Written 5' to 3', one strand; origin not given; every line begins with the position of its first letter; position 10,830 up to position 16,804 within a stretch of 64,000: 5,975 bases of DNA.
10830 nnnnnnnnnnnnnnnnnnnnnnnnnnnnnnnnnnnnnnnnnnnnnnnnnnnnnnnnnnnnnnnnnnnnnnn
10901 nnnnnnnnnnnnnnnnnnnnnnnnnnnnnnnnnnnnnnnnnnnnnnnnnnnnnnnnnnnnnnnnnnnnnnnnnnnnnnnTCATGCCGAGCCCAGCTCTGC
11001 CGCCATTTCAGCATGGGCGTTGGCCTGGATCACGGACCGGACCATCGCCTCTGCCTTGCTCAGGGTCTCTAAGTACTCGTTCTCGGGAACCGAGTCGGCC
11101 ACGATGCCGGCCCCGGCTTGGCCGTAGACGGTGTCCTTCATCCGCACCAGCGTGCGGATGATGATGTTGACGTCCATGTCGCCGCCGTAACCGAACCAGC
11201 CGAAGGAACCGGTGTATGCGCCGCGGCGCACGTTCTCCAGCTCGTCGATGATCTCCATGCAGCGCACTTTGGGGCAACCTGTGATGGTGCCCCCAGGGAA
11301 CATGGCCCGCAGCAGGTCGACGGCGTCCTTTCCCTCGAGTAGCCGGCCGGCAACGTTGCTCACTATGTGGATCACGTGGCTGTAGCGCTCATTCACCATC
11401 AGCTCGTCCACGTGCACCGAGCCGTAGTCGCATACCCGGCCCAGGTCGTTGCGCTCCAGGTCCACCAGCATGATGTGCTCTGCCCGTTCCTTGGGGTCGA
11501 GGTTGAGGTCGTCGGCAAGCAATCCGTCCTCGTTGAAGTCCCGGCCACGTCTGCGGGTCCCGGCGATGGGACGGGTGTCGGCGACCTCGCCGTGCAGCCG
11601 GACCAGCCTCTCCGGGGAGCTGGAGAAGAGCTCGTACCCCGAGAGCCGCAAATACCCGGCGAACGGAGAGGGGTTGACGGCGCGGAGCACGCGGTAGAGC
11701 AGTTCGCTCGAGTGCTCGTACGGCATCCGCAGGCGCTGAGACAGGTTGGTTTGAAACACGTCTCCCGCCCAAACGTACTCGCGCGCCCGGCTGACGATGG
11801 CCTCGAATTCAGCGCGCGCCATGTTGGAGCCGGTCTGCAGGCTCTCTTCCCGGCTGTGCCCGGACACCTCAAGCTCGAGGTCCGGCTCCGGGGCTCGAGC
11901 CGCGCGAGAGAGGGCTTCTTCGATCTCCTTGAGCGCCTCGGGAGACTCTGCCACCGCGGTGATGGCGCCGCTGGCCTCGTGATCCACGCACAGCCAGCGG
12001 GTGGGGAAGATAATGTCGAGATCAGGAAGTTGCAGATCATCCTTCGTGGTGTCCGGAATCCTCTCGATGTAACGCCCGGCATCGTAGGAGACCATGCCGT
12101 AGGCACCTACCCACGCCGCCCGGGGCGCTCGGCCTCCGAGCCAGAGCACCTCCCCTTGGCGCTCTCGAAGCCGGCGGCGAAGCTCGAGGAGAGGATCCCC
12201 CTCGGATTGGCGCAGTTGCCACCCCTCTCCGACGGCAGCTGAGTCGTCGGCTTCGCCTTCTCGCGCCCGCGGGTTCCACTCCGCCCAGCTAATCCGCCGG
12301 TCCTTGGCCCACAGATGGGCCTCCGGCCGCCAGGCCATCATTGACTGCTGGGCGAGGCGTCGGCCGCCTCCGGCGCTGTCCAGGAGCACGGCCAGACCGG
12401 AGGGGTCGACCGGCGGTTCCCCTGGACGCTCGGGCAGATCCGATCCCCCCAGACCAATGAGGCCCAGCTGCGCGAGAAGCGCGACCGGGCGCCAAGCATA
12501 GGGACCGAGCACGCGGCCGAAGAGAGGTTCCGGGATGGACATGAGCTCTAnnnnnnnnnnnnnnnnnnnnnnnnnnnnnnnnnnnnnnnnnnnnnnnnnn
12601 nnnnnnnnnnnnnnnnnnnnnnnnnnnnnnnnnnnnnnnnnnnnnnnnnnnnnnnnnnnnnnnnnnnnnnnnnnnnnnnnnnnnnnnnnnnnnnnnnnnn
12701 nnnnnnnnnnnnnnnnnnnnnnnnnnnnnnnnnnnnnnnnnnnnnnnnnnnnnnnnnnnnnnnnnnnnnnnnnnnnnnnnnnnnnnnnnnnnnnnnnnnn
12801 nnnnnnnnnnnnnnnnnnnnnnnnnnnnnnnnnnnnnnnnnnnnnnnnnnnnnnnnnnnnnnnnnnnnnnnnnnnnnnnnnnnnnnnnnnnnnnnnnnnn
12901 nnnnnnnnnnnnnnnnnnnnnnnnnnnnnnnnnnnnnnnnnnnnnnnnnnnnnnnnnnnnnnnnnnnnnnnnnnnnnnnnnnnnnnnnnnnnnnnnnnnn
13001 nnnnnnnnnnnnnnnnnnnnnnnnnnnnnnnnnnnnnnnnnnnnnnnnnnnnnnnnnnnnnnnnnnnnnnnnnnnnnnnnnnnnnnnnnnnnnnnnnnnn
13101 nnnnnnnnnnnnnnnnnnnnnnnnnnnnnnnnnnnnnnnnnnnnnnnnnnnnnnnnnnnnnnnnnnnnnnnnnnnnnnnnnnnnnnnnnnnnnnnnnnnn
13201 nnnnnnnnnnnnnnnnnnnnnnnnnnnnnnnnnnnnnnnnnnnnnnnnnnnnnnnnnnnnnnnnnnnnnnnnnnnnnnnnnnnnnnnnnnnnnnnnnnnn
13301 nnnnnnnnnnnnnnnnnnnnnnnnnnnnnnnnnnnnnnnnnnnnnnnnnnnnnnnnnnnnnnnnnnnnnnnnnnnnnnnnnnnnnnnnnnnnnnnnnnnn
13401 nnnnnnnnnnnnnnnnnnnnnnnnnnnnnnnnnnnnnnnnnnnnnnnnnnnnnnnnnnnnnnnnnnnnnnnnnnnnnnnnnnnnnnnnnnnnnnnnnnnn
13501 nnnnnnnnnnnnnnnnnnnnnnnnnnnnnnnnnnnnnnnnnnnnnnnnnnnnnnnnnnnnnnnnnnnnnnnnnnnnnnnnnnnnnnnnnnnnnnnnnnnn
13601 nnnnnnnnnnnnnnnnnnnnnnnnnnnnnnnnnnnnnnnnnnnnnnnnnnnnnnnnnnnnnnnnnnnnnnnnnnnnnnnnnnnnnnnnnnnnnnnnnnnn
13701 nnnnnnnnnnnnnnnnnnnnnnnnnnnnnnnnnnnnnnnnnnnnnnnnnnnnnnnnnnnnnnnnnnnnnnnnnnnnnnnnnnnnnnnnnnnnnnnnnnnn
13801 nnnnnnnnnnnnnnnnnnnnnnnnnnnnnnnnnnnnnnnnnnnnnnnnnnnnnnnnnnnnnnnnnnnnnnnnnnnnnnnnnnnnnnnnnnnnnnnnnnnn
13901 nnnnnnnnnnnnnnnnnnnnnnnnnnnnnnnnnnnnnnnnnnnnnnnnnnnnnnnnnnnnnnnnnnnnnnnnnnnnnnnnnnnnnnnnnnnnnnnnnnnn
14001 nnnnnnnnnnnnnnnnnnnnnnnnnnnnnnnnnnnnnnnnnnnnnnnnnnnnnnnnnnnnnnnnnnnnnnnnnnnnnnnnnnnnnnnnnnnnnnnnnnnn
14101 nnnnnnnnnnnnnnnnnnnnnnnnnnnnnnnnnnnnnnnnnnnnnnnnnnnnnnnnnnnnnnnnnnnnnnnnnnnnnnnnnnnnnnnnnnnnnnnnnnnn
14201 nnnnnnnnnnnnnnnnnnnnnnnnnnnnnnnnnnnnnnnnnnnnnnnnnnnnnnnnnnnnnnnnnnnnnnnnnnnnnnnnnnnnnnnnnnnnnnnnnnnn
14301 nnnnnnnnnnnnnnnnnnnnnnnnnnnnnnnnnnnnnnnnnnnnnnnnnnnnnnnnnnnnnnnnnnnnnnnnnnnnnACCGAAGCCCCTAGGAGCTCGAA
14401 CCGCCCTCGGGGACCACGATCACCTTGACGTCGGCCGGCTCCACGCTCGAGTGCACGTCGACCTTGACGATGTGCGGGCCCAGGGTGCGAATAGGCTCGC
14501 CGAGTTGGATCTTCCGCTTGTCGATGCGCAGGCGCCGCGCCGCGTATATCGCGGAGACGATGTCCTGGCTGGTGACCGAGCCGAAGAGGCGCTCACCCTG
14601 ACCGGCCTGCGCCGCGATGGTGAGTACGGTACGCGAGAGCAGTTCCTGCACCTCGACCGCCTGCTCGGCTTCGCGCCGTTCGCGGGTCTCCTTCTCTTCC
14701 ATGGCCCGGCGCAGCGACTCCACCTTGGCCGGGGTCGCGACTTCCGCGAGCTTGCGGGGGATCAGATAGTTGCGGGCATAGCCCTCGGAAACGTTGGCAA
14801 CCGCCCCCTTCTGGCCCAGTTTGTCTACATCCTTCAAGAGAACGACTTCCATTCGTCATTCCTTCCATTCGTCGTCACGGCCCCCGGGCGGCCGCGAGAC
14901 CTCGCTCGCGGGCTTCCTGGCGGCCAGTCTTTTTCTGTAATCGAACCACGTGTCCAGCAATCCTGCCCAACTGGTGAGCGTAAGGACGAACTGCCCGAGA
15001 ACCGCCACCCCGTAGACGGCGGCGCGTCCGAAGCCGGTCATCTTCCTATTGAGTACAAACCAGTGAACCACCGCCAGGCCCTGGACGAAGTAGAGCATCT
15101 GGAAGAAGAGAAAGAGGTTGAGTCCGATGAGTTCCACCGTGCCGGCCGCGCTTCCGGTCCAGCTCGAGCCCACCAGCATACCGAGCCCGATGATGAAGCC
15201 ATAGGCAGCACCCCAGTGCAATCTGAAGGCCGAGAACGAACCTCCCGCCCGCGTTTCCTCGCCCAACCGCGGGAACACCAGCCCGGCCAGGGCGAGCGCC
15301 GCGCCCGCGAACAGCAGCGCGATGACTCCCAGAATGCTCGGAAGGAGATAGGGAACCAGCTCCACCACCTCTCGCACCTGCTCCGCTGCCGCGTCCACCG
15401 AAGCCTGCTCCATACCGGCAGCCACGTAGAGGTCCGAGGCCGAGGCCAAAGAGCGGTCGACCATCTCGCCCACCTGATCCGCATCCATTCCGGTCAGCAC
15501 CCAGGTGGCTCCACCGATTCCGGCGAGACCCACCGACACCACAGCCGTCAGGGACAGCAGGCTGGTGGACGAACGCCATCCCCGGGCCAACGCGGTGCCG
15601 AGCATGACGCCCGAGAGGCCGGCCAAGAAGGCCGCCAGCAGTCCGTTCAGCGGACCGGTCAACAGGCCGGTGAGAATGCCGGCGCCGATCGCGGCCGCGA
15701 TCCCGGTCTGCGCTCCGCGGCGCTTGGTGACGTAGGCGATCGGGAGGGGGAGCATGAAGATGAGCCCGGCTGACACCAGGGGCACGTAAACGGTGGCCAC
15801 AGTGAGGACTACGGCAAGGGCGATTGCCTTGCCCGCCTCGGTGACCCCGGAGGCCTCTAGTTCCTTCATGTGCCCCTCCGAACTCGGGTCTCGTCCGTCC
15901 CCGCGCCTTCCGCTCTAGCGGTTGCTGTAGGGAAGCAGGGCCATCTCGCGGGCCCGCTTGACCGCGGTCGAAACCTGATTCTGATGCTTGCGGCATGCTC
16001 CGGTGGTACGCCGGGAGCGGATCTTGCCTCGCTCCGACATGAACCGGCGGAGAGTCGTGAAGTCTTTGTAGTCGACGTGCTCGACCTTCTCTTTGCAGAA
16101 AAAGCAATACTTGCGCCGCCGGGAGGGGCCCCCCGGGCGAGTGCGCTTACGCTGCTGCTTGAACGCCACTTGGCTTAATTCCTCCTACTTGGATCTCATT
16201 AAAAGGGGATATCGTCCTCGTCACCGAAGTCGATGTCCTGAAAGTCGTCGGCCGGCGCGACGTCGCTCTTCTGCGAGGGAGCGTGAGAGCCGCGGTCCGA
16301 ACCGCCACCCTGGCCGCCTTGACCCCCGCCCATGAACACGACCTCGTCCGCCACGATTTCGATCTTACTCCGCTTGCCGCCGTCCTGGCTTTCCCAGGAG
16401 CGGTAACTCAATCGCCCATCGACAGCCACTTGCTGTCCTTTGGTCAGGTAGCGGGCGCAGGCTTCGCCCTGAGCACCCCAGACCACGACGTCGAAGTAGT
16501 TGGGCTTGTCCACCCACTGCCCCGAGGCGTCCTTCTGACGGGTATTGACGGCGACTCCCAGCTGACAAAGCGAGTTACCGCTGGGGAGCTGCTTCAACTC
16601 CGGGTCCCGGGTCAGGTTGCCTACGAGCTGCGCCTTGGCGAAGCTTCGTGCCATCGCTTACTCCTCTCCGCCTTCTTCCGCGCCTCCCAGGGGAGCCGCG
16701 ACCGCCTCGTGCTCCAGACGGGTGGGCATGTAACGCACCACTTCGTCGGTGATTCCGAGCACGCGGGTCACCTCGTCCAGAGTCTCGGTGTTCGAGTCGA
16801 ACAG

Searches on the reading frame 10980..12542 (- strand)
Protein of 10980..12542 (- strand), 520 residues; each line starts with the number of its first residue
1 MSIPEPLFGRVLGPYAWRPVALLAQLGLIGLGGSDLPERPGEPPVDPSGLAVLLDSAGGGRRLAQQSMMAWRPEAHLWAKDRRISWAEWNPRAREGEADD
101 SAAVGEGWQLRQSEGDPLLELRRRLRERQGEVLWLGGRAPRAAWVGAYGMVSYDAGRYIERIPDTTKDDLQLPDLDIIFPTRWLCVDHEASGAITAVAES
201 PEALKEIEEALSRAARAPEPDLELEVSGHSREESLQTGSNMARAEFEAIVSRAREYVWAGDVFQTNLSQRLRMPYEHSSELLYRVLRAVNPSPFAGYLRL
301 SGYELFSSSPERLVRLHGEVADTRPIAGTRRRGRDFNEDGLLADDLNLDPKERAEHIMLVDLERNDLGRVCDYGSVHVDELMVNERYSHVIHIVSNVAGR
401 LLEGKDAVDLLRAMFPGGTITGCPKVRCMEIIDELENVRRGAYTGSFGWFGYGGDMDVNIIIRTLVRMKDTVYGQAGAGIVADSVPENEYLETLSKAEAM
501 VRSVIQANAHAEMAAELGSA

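Call 63: search_protein_families(library=pfam, proteins=[window:10980-12542:-], max_evalue=0.000001)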
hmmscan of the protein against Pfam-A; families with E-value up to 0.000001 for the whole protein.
window:10980-12542:- (520 aa): 2 families
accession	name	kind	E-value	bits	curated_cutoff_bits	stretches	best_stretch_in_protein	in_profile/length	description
PF00425.24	Chorismate_bind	-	3.9e-85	285.9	27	1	243-496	2-257/257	chorismate binding enzyme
PF04715.19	Anth_synt_I_N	-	1.8e-13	51.3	23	1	51-190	18-135/140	Anthranilate synthase component I, N terminal region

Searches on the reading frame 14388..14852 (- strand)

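Call 64: search_protein_families(library=pfam, proteins=[window:14388-14852:-], max_evalue=0.000001)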
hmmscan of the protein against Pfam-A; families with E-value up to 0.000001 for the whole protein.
window:14388-14852:- (154 aa): 2 families
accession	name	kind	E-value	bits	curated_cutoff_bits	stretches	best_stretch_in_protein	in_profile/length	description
PF03948.19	Ribosomal_L9_C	-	6.1e-22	78.3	23.2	1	64-147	2-85/86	Ribosomal protein L9, C-terminal domain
PF01281.25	Ribosomal_L9_N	-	2.4e-21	75.4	20.7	1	1-46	1-46/47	Ribosomal protein L9, N-terminal domain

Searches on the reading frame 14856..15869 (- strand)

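Call 64: search_protein_families(library=pfam, proteins=[window:14856-15869:-], max_evalue=0.000001)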
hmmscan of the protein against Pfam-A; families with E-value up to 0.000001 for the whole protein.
window:14856-15869:- (337 aa): 1 family
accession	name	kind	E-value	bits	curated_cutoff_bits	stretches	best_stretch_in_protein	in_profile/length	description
PF09991.14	DUF2232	-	2.3e-47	162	27.8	1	17-307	1-290/290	Predicted membrane protein (DUF2232)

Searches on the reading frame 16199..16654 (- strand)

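Call 64: search_protein_families(library=pfam, proteins=[window:16199-16654:-], max_evalue=0.000001)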
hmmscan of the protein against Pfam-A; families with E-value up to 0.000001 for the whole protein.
window:16199-16654:- (151 aa): 1 family
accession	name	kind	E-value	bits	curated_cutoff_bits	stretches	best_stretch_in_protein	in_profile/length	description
PF00436.31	SSB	-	7.5e-33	113.1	26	1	7-108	3-104/104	Single-strand binding protein family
